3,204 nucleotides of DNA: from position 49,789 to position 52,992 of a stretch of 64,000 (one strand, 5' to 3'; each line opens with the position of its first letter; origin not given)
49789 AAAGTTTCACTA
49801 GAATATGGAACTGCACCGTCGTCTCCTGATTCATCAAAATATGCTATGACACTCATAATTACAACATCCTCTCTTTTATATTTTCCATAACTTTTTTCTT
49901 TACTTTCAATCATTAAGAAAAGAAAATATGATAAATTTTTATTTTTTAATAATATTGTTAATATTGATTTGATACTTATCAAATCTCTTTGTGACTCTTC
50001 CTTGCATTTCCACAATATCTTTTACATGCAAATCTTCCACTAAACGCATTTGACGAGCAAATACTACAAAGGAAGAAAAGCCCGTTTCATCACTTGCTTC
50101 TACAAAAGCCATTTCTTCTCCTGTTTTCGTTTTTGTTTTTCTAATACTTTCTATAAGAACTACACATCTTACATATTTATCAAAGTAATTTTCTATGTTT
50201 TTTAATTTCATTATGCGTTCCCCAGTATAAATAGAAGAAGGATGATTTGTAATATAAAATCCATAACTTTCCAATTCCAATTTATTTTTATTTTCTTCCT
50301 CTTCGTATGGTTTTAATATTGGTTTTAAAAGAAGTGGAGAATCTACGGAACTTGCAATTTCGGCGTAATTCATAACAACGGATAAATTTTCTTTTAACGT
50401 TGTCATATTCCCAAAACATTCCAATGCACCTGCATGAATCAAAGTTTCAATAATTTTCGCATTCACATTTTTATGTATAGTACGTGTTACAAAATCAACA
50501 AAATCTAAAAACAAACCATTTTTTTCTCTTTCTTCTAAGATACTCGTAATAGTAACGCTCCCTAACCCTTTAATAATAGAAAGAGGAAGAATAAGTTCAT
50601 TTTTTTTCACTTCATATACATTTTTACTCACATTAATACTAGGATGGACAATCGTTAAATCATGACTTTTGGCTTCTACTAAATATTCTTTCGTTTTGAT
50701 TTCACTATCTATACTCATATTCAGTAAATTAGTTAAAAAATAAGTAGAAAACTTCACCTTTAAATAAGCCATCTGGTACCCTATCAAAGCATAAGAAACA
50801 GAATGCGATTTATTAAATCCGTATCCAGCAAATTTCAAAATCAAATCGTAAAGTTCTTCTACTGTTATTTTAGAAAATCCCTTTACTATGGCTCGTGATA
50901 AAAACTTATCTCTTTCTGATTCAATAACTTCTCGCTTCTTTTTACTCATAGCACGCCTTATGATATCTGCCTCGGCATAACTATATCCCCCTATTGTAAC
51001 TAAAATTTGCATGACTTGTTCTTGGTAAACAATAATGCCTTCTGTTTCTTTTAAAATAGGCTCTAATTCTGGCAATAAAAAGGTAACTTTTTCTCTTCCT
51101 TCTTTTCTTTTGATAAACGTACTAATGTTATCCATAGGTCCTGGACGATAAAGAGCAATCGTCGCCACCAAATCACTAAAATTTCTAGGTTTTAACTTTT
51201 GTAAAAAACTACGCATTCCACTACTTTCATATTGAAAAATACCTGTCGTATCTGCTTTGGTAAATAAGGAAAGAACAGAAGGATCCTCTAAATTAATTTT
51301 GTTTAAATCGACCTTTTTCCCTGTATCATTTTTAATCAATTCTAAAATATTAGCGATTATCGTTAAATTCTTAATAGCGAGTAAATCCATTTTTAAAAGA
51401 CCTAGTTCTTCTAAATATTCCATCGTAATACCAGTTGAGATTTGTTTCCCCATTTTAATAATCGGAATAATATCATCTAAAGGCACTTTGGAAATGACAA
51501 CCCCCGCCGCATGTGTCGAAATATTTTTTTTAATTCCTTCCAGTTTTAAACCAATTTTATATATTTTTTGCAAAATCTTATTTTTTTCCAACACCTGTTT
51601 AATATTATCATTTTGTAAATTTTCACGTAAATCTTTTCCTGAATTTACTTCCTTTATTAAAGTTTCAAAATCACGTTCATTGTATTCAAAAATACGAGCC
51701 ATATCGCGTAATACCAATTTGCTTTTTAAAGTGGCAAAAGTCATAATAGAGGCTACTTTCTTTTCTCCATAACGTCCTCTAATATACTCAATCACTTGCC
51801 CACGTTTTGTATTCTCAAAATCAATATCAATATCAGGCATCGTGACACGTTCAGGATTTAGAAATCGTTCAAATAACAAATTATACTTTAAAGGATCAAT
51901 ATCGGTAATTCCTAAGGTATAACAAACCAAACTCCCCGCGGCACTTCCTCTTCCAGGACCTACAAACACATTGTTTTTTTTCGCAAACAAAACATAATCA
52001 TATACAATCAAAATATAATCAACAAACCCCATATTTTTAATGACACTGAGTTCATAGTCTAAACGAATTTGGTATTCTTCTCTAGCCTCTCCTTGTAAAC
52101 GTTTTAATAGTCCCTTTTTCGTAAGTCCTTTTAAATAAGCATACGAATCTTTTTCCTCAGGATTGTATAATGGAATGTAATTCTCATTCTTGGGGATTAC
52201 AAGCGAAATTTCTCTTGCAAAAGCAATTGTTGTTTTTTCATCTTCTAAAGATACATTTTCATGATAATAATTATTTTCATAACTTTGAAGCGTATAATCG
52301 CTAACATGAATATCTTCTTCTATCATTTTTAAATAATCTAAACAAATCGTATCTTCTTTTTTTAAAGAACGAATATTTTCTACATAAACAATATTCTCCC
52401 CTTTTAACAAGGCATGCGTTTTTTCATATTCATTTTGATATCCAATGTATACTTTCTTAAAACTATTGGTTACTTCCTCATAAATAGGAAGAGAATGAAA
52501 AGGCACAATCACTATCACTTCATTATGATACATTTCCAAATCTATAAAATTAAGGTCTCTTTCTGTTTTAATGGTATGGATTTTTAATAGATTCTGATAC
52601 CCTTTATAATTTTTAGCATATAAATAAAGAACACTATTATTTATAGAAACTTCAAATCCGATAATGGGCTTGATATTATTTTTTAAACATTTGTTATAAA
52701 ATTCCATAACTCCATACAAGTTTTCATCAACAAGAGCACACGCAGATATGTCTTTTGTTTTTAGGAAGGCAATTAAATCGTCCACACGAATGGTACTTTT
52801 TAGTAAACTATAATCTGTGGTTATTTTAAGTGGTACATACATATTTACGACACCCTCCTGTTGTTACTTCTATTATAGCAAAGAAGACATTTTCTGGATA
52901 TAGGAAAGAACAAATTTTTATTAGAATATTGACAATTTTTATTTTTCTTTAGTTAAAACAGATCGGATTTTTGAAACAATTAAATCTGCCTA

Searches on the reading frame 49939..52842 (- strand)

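Call 19: search_protein_families(library=ncbifam, proteins=[window:49939-52842:-])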
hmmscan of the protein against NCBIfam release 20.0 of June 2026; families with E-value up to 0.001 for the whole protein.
window:49939-52842:- (967 aa): 11 families
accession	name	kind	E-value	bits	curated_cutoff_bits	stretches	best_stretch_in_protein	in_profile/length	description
NF004226.0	PRK05673.1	equivalog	4.6e-254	846.1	1002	2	200-965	260-1060/1146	DNA polymerase III subunit alpha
TIGR00594.1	polc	superfamily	1.1e-244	814.9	434.35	2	200-928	255-1022/1022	DNA polymerase III subunit alpha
NF005377.0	PRK06920.1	equivalog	8e-239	795.5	1806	1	2-964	3-1020/1108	DNA polymerase III subunit alpha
NF005516.0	PRK07135.1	equivalog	2.4e-236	787.3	1084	1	4-953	6-962/974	DNA polymerase III DnaE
NF005298.0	PRK06826.1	equivalog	8.8e-231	768.8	1260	2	151-957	208-1061/1151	DNA polymerase III subunit alpha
NF004550.0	PRK05898.1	equivalog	1.2e-200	669.1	1182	1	1-944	1-954/971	DNA polymerase III subunit alpha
NF005582.0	PRK07279.1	equivalog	1e-198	662.8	1279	1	1-964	1-961/1033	DNA polymerase III subunit alpha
NF005617.0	PRK07374.1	equivalog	7.6e-198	660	1653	3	226-828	293-914/1170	DNA polymerase III subunit alpha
NF004225.0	PRK05672.1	subfamily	8.5e-145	484.3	939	2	203-950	258-1015/1047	error-prone DNA polymerase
NF007079.0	PRK09532.1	equivalog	2.1e-136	456.4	1525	2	200-681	265-781/876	DNA polymerase III subunit alpha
NF005616.0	PRK07373.1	equivalog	6.6e-44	150.2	646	2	672-828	34-191/449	DNA polymerase III subunit alpha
